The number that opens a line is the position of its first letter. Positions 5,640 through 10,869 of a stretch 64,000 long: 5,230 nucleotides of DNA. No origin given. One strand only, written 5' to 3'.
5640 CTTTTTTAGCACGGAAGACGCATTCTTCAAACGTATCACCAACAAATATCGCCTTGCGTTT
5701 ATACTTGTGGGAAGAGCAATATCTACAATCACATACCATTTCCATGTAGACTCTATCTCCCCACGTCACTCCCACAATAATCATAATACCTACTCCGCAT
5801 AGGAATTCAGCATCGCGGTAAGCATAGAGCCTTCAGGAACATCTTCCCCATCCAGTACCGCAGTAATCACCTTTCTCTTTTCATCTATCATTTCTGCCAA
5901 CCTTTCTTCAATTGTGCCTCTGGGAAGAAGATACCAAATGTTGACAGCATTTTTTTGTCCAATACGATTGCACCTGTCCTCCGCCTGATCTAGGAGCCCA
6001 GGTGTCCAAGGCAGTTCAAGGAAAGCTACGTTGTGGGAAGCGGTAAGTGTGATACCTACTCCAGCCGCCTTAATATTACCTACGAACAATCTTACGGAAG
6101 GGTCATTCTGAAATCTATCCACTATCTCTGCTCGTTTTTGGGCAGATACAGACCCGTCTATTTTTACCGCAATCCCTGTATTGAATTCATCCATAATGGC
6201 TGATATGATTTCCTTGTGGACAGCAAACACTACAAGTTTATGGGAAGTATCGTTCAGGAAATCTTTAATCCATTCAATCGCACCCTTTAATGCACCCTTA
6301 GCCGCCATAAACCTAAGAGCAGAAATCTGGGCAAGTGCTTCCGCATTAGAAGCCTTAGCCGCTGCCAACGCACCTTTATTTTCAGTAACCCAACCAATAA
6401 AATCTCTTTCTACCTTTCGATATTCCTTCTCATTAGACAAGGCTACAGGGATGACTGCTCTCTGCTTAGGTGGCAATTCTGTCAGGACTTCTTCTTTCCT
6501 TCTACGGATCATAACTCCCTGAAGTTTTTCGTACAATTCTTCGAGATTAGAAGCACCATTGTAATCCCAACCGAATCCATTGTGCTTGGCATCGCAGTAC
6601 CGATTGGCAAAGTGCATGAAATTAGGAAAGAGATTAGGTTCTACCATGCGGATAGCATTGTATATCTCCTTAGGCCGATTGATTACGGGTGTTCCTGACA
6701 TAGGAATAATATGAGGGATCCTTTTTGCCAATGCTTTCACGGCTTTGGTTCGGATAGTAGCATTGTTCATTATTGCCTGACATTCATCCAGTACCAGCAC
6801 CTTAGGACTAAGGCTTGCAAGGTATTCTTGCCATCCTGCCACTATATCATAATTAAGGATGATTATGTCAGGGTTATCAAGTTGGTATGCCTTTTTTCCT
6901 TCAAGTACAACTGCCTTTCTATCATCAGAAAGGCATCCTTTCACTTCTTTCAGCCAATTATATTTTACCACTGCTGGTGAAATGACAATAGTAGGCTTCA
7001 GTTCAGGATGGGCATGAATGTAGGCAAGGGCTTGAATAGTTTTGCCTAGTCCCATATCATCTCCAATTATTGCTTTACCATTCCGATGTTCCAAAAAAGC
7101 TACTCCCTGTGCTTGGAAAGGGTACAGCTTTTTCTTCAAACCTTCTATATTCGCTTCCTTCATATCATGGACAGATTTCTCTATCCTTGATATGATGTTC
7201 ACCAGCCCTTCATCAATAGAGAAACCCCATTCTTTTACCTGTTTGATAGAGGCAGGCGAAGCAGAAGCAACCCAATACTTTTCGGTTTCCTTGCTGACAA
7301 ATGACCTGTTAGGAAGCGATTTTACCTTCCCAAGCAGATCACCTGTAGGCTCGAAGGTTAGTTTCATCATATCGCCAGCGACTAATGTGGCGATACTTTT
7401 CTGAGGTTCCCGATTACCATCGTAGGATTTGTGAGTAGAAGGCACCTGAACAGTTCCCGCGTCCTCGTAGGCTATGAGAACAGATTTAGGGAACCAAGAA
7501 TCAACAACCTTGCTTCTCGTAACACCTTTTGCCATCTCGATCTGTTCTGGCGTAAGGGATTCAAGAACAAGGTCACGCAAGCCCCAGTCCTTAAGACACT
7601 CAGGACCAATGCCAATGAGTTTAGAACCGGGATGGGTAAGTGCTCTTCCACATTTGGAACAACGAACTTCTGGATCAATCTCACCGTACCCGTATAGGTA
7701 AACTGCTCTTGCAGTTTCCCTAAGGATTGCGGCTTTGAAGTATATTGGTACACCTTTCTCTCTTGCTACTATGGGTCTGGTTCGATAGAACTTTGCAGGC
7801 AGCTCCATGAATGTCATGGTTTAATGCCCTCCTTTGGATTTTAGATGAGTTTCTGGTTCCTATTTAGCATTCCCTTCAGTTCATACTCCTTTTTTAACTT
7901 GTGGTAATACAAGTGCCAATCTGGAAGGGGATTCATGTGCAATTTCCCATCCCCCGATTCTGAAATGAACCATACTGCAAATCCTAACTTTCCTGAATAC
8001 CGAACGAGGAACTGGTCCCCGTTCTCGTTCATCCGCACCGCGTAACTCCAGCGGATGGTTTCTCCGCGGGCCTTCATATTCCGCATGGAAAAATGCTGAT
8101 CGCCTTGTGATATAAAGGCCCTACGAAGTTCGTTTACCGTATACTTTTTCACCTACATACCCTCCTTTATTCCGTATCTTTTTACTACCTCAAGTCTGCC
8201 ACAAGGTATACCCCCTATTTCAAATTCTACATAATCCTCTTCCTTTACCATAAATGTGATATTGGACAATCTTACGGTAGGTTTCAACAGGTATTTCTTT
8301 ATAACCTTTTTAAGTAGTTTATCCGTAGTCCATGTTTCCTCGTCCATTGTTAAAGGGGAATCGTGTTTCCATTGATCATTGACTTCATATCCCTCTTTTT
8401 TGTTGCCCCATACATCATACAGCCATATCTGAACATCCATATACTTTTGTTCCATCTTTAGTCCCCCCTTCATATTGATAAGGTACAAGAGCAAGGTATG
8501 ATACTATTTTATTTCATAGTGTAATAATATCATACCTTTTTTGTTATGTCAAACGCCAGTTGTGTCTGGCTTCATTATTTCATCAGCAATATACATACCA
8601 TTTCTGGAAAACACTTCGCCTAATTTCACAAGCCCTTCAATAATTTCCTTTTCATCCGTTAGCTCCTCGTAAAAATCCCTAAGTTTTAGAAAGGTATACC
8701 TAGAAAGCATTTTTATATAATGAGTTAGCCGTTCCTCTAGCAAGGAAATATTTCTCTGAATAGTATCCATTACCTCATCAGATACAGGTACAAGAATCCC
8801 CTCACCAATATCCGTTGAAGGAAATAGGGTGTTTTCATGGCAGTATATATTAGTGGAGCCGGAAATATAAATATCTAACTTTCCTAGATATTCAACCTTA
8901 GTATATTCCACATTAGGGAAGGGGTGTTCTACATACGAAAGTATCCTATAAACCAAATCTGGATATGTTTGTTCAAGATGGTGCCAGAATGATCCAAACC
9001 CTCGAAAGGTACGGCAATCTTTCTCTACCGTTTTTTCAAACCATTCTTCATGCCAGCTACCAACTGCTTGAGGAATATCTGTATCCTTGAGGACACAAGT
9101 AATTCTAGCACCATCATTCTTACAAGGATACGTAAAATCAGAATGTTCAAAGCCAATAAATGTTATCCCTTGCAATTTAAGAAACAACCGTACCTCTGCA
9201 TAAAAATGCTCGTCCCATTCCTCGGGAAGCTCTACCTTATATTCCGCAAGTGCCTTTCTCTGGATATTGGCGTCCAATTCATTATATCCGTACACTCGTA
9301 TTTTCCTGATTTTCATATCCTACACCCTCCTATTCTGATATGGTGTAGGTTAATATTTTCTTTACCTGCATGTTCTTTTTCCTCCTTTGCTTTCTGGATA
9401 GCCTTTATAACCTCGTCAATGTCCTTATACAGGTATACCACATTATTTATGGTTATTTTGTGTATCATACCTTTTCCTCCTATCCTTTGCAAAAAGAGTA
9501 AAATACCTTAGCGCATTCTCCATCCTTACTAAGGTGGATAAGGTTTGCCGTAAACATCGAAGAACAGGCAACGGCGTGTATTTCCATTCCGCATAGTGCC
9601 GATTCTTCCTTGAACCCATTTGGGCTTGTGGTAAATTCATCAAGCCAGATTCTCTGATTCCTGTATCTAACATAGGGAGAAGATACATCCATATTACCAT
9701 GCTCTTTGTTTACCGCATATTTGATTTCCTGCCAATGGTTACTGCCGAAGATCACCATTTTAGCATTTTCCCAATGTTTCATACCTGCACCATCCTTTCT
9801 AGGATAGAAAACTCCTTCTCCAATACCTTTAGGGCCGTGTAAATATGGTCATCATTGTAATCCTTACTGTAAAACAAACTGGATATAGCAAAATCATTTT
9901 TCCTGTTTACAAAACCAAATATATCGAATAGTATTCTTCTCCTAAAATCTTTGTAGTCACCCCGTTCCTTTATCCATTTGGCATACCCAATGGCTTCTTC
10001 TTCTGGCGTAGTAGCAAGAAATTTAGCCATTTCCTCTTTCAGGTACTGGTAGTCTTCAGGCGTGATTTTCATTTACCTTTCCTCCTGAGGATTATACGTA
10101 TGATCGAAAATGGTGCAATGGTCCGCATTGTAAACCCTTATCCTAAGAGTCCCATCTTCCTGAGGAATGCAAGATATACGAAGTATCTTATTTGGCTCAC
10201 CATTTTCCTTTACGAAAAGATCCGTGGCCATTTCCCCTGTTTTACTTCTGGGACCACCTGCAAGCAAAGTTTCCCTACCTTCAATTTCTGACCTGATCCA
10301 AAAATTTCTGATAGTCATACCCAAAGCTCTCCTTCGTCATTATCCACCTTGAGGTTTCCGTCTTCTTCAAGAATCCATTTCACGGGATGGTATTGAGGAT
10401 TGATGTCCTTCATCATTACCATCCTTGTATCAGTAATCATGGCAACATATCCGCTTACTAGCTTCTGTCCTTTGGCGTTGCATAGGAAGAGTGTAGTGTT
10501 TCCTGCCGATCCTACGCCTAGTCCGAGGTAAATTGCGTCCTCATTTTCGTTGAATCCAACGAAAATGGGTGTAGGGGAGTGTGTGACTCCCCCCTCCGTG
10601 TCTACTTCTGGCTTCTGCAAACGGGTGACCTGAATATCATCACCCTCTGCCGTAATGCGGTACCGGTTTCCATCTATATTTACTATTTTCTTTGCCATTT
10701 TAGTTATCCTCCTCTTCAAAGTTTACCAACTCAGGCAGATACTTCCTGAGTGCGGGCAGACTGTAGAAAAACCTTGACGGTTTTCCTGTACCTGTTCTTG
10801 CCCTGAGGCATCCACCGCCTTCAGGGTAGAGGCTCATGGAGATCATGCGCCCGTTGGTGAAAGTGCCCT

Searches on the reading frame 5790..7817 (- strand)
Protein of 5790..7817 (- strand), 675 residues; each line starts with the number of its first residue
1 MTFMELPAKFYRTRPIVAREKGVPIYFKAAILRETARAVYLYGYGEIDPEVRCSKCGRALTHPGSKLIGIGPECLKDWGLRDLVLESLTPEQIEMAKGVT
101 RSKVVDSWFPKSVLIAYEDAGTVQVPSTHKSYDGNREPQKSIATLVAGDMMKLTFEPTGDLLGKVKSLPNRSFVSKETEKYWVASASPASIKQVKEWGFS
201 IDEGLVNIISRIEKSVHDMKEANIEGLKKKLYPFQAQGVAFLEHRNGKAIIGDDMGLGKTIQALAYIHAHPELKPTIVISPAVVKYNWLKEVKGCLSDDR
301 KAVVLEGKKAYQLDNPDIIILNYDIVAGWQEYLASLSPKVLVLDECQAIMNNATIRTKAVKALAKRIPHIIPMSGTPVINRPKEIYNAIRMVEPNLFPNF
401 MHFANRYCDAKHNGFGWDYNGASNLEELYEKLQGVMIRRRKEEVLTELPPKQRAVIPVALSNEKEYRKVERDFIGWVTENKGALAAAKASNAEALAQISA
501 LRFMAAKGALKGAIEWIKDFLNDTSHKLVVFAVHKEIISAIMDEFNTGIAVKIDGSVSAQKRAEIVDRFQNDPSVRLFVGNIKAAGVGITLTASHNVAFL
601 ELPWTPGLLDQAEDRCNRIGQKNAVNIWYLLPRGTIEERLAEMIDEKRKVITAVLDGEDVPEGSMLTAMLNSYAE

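Call 33: search_protein_families(library=phrogs, proteins=[window:5790-7817:-], max_evalue=0.001)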
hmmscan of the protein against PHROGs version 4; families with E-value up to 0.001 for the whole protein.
window:5790-7817:- (675 aa): 14 families
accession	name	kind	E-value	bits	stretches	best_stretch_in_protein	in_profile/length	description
phrog_62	-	DNA, RNA and nucleotide metabolism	5.5e-115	386.5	1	182-658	674-1136/1881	DNA helicase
phrog_29996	-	unknown function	2.8e-36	125.9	1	225-652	718-1161/1189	-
phrog_1685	-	unknown function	5.8e-15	54.6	1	563-658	1457-1552/2278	-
phrog_11801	-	other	1.9e-13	49.5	1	217-300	851-939/2269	DNA methyltransferase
phrog_24008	-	DNA, RNA and nucleotide metabolism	6.5e-12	45.1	1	228-395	478-651/1006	helicase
phrog_23807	-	unknown function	9.6e-11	41.1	1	531-635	535-649/1053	-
phrog_16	-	DNA, RNA and nucleotide metabolism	5.5e-07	29.2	1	203-621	244-588/986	DNA helicase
phrog_21391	-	DNA, RNA and nucleotide metabolism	6e-07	27.9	1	523-624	1357-1459/2021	DNA helicase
phrog_11354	-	unknown function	2.6e-05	24.9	1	570-650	19-100/116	-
phrog_26785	-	unknown function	7.7e-05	21.8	1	227-299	246-326/1087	-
phrog_636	-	unknown function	0.00011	23.5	1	52-79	206-233/254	-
phrog_25989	-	unknown function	0.00022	22.4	1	52-76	4-28/70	-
phrog_20259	-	unknown function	0.00069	20.5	0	50-76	109-135/140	-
phrog_6032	-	unknown function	0.00082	20.2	0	51-76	247-272/296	-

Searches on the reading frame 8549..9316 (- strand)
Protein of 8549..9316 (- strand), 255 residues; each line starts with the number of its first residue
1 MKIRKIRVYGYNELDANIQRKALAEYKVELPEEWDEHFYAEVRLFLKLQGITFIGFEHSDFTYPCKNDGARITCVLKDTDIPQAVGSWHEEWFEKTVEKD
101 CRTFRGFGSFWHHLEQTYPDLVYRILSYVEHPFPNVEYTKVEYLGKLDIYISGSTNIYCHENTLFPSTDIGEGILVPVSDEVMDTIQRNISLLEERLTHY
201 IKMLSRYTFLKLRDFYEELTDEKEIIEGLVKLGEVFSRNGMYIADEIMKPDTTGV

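Call 33: search_protein_families(library=phrogs, proteins=[window:8549-9316:-], max_evalue=0.001)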
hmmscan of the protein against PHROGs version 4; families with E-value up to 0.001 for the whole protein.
window:8549-9316:- (255 aa): 1 family
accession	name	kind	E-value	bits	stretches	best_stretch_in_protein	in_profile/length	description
phrog_5162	-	unknown function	3e-05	24.7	1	1-227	2-182/201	-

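Call 77: search_protein_families(library=pfam, proteins=[window:8549-9316:-], max_evalue=0.01)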
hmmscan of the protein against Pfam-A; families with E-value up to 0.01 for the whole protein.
window:8549-9316:- (255 aa): 0 families

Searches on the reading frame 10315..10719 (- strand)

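Call 34: search_protein_families(library=phrogs, proteins=[window:10315-10719:-], max_evalue=0.001)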
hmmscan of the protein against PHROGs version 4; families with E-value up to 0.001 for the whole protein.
window:10315-10719:- (134 aa): 0 families

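Call 44: search_protein_families(library=pfam, proteins=[window:10315-10719:-], max_evalue=5)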
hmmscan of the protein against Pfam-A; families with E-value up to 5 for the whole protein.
window:10315-10719:- (134 aa): 2 families
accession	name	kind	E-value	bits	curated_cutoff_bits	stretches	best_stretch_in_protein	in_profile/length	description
PF07873.16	YabP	-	0.11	12.7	27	1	4-45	18-59/64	YabP family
PF19076.6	CshA_repeat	-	0.18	12.9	27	1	11-57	30-80/103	Surface adhesin CshA repetitive domain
